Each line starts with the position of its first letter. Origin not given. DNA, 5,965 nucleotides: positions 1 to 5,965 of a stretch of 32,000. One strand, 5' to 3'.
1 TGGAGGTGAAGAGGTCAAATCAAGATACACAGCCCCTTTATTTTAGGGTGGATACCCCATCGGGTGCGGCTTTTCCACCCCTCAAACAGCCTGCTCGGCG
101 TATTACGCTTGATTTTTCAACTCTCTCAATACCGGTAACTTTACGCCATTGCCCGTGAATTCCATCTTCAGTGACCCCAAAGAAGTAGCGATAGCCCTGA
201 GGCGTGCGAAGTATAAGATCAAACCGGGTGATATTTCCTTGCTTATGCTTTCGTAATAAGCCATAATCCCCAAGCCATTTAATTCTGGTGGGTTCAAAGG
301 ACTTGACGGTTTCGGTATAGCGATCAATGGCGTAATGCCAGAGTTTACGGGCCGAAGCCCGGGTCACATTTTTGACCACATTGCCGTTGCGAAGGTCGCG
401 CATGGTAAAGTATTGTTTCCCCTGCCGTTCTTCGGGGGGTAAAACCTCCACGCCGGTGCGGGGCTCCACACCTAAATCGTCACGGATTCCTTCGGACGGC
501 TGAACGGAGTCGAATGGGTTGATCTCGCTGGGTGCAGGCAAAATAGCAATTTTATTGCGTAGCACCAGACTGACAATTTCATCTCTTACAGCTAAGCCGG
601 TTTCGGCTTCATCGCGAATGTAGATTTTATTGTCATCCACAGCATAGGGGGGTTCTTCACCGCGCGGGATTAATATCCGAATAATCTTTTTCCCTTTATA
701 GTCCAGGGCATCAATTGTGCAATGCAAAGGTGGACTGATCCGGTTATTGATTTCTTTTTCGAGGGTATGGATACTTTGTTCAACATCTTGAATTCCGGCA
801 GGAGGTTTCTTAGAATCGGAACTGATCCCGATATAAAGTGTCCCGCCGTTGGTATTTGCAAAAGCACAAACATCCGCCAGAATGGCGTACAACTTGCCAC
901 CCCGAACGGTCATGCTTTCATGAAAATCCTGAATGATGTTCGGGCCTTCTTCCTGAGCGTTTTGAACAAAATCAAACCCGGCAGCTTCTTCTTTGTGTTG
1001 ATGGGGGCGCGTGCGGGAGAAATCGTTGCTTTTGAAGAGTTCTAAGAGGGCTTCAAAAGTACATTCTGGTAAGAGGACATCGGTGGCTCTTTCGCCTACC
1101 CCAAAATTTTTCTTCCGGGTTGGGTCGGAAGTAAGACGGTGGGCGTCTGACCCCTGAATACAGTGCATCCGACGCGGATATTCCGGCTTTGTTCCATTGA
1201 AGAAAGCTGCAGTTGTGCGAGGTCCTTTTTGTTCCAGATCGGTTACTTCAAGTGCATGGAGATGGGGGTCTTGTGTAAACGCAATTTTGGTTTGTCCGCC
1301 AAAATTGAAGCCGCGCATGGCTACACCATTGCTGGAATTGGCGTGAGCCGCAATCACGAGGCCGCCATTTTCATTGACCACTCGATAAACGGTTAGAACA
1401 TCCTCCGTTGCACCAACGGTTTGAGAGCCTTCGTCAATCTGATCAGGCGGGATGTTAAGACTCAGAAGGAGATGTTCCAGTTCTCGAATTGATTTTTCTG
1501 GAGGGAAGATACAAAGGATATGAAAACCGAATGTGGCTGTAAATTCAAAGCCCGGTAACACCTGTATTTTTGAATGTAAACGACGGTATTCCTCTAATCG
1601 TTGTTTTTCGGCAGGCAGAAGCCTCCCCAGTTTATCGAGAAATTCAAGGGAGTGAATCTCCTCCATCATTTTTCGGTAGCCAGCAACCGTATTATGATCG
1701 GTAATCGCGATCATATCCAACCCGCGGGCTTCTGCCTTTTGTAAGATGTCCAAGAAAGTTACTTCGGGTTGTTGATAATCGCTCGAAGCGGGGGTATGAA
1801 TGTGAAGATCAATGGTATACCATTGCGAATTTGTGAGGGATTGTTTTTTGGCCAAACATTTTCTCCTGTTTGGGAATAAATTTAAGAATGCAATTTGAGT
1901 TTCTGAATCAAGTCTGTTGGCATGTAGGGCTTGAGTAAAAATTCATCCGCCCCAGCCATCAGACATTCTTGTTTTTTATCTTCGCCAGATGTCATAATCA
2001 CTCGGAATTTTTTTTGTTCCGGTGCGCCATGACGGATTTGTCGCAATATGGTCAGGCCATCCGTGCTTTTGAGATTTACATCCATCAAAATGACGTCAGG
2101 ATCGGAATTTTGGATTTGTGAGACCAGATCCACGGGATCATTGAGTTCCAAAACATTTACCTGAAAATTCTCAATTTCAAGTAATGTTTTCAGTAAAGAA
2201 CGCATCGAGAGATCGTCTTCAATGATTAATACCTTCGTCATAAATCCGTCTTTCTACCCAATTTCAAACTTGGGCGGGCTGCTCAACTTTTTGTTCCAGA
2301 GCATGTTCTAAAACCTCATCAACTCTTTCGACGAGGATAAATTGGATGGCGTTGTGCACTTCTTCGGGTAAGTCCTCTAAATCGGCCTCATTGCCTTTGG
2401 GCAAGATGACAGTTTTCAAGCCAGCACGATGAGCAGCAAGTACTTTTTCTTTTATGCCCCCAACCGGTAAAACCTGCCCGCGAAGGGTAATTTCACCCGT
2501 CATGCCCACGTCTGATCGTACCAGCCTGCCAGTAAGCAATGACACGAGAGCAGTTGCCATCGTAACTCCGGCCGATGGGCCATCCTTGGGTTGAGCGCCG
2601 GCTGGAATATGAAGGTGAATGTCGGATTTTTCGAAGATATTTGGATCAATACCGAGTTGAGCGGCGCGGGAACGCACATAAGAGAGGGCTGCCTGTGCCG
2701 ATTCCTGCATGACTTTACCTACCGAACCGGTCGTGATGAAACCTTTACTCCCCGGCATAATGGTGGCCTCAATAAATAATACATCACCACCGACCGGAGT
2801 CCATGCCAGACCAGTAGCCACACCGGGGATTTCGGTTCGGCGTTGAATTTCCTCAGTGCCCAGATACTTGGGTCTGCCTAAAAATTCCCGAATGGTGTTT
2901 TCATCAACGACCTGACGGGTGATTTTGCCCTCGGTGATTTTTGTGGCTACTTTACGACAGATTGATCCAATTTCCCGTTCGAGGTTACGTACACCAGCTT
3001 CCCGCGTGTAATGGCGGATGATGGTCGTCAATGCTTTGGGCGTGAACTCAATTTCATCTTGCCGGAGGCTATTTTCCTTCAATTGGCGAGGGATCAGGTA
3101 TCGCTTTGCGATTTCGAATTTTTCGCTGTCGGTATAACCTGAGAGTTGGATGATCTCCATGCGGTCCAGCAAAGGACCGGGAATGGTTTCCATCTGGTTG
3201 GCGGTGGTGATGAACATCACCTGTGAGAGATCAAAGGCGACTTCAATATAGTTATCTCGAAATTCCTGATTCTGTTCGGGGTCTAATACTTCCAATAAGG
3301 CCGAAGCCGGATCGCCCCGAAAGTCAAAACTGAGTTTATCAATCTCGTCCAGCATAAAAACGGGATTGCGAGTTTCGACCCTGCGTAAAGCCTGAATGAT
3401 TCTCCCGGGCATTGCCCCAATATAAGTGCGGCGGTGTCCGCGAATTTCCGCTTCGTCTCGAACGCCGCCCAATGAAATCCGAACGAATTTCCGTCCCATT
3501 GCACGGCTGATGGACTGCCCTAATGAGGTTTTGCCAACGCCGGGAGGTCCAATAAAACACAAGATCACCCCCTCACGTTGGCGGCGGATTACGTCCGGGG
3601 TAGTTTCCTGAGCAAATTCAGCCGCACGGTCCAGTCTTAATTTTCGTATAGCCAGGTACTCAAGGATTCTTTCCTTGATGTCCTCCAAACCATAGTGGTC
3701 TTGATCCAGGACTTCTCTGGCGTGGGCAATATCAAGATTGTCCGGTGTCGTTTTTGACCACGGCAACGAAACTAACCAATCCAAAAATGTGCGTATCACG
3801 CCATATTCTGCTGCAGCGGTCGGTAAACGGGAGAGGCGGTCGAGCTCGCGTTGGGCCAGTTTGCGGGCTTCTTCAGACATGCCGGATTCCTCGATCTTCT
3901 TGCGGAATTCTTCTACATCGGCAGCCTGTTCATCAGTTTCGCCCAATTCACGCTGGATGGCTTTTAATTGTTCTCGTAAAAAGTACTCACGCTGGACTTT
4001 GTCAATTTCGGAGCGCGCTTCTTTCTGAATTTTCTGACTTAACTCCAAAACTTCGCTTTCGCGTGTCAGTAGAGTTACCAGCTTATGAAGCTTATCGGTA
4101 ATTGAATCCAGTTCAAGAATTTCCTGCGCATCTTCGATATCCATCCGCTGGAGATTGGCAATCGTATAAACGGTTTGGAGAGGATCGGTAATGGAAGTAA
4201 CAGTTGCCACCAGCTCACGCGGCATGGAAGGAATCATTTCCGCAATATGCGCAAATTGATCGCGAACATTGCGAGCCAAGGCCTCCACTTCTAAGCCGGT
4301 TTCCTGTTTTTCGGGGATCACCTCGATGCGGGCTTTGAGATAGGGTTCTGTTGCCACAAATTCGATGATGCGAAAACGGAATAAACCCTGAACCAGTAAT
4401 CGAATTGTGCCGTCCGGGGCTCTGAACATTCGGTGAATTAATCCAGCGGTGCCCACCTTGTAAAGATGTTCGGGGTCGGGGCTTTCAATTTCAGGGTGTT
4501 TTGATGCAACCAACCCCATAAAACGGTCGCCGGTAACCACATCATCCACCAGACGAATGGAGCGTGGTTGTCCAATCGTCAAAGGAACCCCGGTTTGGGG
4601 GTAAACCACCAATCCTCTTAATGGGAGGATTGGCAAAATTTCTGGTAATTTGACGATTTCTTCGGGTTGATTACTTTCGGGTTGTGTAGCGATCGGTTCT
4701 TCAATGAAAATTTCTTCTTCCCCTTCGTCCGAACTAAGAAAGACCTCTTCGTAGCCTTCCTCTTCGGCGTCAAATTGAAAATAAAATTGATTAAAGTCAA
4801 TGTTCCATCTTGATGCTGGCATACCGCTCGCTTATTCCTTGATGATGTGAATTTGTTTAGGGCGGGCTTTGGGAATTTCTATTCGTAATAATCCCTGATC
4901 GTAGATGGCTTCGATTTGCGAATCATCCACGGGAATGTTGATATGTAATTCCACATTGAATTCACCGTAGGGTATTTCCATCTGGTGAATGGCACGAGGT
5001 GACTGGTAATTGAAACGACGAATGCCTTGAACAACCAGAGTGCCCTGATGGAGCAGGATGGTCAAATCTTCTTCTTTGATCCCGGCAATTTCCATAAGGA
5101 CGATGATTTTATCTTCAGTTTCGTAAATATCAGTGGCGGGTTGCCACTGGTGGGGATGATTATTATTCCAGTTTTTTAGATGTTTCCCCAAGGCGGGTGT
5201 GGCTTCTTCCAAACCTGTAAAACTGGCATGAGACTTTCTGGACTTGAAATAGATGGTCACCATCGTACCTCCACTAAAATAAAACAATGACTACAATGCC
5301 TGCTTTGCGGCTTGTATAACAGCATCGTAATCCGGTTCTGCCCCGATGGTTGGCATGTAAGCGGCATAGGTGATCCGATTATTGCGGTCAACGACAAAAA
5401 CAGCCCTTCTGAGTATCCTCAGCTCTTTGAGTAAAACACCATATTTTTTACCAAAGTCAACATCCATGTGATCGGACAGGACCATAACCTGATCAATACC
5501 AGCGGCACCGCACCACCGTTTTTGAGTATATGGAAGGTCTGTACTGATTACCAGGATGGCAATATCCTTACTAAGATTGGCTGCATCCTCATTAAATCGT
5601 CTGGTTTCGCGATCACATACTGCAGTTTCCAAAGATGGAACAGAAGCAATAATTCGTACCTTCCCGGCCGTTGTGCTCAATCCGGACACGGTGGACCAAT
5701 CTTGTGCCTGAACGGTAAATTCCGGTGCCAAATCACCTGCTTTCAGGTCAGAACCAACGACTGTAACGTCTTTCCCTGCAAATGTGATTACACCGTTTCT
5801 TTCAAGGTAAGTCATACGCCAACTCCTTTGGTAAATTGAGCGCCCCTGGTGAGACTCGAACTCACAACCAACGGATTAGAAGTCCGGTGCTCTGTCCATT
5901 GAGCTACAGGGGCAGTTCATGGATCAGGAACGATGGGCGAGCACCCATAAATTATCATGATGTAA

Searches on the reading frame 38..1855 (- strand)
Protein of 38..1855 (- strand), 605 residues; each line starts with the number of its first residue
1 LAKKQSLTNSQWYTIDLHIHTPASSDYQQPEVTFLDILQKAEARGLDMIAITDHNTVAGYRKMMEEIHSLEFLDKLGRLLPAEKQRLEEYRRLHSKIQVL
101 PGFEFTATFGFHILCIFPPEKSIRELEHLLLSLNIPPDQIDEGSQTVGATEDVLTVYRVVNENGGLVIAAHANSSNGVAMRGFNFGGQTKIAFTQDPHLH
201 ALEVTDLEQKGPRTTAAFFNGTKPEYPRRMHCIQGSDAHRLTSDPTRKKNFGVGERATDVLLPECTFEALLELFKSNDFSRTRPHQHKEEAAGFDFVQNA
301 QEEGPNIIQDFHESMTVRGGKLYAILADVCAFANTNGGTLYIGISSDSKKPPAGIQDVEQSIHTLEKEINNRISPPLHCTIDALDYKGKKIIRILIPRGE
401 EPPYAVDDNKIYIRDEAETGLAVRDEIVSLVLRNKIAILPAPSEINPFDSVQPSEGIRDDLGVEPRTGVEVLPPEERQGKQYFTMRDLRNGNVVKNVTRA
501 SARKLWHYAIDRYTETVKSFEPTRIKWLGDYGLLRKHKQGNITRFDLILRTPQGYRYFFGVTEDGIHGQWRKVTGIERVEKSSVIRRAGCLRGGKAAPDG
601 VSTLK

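Call 66: search_protein_families(library=pfam, proteins=[window:38-1855:-], max_evalue=0.0001)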
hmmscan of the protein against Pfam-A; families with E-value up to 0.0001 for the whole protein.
window:38-1855:- (605 aa): 2 families
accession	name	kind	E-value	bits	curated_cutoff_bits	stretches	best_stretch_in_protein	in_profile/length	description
PF04326.19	SLFN_AlbA_2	-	8.2e-20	71.9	25.3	1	321-419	19-114/118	Schlafen, AlbA_2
PF02811.25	PHP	-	6.8e-07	30.2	26.4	1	16-107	1-65/164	PHP domain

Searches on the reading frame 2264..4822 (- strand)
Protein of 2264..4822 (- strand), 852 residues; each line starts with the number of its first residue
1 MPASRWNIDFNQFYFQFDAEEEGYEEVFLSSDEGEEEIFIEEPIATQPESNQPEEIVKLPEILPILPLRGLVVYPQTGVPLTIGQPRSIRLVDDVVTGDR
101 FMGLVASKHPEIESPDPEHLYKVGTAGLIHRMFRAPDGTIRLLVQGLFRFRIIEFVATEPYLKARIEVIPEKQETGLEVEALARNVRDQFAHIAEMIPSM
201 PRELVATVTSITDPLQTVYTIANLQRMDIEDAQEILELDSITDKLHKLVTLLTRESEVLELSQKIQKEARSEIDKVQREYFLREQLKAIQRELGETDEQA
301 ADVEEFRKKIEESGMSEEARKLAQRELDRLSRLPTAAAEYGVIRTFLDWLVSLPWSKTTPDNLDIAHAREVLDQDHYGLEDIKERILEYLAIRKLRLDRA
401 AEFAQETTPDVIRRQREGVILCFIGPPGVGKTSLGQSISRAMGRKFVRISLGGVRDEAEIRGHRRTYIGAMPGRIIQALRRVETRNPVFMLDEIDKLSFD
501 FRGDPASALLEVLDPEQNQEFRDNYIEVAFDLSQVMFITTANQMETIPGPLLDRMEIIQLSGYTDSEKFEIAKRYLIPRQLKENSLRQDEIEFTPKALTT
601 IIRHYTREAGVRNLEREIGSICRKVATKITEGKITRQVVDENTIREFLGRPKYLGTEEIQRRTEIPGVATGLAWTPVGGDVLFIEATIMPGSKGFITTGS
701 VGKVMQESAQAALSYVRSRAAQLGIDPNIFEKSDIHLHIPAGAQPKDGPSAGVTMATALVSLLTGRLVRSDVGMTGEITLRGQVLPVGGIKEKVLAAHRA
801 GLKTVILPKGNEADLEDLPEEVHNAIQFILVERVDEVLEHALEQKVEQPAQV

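Call 66: search_protein_families(library=pfam, proteins=[window:2264-4822:-], max_evalue=0.0001)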
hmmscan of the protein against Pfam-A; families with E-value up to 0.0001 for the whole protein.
window:2264-4822:- (852 aa): 6 families
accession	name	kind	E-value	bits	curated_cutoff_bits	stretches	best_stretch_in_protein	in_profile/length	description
PF05362.19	Lon_C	-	1.2e-89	299.8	21.1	1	639-843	2-204/205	Lon protease (S16) C-terminal proteolytic domain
PF02190.22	LON_substr_bdg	-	1.8e-45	155.8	28.7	1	63-254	2-200/200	ATP-dependent protease La (LON) substrate-binding domain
PF00004.35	AAA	-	5.9e-25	88.7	21.2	1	421-560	1-128/131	ATPase family associated with various cellular activities (AAA)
PF22667.2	Lon_lid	-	8.1e-24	83.5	27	1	582-634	1-53/57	Lon protease AAA+ ATPase lid domain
PF07728.20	AAA_5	-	1.3e-07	32.2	22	1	421-545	2-125/139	AAA domain (dynein-related subfamily)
PF13541.12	ChlI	-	1.1e-06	28.9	27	1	684-811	1-121/121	Subunit ChlI of Mg-chelatase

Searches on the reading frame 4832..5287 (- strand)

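Call 66: search_protein_families(library=pfam, proteins=[window:4832-5287:-], max_evalue=0.0001)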
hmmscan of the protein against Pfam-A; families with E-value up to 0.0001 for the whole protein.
window:4832-5287:- (151 aa): 1 family
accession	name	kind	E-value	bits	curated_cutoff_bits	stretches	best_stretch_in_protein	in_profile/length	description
PF00011.27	HSP20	-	1.8e-14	54.1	20.8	1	53-145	1-92/102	Hsp20/alpha crystallin family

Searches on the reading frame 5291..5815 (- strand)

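Call 66: search_protein_families(library=pfam, proteins=[window:5291-5815:-], max_evalue=0.0001)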
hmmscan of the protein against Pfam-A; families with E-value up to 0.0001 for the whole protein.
window:5291-5815:- (174 aa): 2 families
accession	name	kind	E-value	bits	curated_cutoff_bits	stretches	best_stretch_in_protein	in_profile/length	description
PF08534.16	Redoxin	-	8.3e-20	71.5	26.6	1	25-167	1-148/148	Redoxin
PF00578.27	AhpC-TSA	-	4.3e-18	65.9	26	1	27-150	2-123/124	AhpC/TSA family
